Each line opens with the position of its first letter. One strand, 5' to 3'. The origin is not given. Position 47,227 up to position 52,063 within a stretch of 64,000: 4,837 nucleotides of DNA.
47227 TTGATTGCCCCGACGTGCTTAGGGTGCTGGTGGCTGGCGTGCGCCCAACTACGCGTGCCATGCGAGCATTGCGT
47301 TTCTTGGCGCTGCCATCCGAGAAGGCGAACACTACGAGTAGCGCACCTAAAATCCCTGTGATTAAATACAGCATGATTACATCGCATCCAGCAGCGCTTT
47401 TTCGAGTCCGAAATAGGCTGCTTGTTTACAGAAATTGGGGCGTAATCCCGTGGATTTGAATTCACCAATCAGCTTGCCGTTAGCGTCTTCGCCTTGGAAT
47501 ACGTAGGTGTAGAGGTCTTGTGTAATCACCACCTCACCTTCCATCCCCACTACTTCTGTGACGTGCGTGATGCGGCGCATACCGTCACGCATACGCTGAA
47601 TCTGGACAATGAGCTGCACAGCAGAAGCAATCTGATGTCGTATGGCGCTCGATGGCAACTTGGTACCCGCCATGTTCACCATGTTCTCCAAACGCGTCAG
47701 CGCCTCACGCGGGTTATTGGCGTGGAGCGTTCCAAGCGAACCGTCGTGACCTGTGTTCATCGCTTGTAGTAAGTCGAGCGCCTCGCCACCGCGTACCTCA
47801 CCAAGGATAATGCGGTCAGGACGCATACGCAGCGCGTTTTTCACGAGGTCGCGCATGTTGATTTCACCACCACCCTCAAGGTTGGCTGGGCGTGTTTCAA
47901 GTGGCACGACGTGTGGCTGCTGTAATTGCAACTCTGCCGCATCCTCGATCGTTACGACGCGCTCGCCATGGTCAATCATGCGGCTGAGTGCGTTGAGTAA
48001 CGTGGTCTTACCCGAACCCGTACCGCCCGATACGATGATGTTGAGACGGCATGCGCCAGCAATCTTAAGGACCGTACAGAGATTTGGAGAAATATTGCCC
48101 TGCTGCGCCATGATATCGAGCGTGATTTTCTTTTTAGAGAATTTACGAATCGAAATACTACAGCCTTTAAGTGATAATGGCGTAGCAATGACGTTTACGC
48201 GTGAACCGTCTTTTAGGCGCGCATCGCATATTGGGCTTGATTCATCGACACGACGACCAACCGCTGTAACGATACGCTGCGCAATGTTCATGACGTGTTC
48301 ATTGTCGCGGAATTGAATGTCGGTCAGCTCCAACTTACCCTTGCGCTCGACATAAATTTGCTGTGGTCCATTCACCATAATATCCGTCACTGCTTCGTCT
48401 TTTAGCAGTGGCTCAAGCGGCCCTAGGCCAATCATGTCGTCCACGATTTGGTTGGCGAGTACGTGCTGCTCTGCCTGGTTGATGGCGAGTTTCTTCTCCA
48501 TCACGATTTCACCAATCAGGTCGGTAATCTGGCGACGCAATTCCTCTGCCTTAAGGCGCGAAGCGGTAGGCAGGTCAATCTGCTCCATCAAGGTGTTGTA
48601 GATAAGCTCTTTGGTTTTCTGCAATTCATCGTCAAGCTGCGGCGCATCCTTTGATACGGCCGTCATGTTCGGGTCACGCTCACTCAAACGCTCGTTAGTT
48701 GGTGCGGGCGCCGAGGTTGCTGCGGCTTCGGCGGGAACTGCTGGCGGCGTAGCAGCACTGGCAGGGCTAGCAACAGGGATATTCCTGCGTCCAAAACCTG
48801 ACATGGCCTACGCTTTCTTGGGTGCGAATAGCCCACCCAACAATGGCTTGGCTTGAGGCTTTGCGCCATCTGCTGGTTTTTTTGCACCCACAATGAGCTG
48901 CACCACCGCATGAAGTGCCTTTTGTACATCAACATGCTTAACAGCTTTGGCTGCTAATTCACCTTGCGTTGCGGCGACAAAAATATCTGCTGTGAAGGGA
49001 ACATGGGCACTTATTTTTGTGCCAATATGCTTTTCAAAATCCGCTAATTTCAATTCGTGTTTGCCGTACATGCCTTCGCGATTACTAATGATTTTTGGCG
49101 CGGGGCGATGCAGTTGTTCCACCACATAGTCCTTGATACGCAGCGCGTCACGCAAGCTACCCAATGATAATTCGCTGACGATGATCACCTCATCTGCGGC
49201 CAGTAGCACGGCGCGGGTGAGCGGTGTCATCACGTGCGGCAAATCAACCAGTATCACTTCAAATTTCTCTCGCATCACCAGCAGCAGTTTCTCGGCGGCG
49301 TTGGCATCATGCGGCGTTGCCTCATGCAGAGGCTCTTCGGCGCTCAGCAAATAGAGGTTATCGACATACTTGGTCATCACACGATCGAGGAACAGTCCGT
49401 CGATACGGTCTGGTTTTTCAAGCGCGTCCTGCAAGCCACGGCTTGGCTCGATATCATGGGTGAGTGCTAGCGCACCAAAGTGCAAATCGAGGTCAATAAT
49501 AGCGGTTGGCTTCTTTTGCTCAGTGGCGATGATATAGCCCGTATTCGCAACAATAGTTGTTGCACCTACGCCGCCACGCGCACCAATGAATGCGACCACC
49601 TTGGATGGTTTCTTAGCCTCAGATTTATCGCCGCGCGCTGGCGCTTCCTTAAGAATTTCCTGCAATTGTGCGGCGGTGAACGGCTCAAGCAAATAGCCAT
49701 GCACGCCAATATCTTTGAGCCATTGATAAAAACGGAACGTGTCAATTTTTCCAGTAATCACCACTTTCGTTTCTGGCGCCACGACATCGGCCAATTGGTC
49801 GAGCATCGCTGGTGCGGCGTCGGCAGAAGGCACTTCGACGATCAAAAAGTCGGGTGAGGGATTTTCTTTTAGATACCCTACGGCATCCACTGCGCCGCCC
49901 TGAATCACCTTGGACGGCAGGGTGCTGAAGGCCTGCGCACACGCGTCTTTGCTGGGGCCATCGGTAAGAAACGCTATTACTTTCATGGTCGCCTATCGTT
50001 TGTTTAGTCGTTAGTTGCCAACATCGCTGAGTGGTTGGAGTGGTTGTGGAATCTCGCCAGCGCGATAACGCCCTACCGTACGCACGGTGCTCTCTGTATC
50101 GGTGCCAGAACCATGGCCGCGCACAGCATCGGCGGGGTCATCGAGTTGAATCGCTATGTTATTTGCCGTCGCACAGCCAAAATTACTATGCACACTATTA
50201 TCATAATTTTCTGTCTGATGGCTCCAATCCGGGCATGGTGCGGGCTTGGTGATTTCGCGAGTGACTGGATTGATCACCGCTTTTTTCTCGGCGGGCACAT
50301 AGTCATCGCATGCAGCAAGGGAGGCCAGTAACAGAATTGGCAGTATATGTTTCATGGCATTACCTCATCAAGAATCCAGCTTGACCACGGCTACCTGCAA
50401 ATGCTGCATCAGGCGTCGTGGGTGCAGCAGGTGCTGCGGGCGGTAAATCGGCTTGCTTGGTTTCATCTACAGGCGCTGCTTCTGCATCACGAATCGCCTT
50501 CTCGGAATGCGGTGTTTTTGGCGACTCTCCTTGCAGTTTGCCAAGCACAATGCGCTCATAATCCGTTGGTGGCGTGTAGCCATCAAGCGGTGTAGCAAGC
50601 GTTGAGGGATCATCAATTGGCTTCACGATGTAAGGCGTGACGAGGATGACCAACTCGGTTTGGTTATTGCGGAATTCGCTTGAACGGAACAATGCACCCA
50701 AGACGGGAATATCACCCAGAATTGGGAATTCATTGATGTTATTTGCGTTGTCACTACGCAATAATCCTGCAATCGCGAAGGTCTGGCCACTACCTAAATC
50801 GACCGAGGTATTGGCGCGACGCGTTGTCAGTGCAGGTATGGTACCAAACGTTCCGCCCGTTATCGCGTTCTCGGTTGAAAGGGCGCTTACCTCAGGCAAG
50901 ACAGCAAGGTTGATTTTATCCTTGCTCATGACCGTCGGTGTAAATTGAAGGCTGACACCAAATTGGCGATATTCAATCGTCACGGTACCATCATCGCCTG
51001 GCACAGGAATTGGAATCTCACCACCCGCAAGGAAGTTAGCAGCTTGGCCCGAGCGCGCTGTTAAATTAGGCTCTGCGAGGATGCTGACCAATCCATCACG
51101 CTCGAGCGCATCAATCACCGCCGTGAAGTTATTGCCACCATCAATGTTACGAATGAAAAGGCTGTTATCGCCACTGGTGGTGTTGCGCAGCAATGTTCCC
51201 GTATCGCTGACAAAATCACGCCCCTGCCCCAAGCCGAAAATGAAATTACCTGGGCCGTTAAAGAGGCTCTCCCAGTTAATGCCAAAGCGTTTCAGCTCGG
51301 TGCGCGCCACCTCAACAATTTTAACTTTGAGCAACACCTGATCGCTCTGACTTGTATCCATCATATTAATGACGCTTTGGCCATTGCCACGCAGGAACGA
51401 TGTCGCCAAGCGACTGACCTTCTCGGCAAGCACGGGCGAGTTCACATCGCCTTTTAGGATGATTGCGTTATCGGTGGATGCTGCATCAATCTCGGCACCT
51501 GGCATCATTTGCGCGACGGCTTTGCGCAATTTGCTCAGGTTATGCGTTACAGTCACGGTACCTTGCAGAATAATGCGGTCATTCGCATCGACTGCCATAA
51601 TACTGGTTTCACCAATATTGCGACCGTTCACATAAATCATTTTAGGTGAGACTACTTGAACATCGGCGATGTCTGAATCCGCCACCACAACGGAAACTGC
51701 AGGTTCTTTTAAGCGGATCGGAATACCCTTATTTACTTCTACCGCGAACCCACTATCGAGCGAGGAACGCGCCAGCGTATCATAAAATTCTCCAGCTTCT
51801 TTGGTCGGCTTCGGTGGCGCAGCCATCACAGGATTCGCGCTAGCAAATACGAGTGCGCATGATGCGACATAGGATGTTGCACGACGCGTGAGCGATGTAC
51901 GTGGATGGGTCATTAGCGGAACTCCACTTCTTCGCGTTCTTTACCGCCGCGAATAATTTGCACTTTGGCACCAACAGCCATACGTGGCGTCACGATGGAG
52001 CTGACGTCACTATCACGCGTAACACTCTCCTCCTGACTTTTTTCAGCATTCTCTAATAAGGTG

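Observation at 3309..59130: Shared 46-nt promoter module (Pho-box-like 7-4-7 direct repeat, fixed N19, -10) in front of scattered orphan genes: a candidate dispersed regulon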

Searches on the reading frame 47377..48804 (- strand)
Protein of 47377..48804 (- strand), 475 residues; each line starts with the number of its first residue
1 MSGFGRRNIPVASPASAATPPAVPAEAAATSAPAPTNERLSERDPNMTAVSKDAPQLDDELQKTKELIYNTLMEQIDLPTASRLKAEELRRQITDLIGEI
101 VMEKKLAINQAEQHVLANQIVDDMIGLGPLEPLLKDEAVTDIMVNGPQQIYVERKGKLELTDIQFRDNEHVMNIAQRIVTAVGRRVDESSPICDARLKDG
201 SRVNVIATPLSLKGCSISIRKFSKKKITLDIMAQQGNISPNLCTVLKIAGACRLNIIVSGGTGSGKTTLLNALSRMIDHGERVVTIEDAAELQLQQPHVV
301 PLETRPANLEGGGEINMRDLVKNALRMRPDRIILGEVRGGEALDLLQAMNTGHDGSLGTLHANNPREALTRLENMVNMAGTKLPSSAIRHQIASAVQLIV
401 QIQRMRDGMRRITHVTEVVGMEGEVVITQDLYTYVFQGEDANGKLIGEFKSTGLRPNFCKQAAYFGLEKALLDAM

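Call 8: search_protein_families(library=pfam, proteins=[window:47377-48804:-], max_evalue=0.001)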
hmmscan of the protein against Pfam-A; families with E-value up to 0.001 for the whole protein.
window:47377-48804:- (475 aa): 3 families
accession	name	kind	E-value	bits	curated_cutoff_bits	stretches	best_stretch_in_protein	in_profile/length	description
PF00437.27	T2SSE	-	1.2e-64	218.7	24.9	1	126-403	4-278/370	Type II/IV secretion system protein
PF13401.12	AAA_22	-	0.00019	22.2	27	0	255-287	7-40/130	AAA domain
PF13521.12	AAA_28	-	0.00049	20.8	27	1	256-291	2-33/164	AAA domain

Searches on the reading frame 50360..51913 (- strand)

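Call 8: search_protein_families(library=pfam, proteins=[window:50360-51913:-], max_evalue=0.001)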
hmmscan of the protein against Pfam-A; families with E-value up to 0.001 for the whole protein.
window:50360-51913:- (517 aa): 2 families
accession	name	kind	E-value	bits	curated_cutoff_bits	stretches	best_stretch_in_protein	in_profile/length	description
PF00263.26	Secretin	-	1.1e-44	152.4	27.5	1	269-431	1-169/169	Bacterial type II and III secretion system protein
PF13629.12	T2SS-T3SS_pil_N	-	3.8e-16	59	23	1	56-123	5-72/72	Pilus formation protein N terminal region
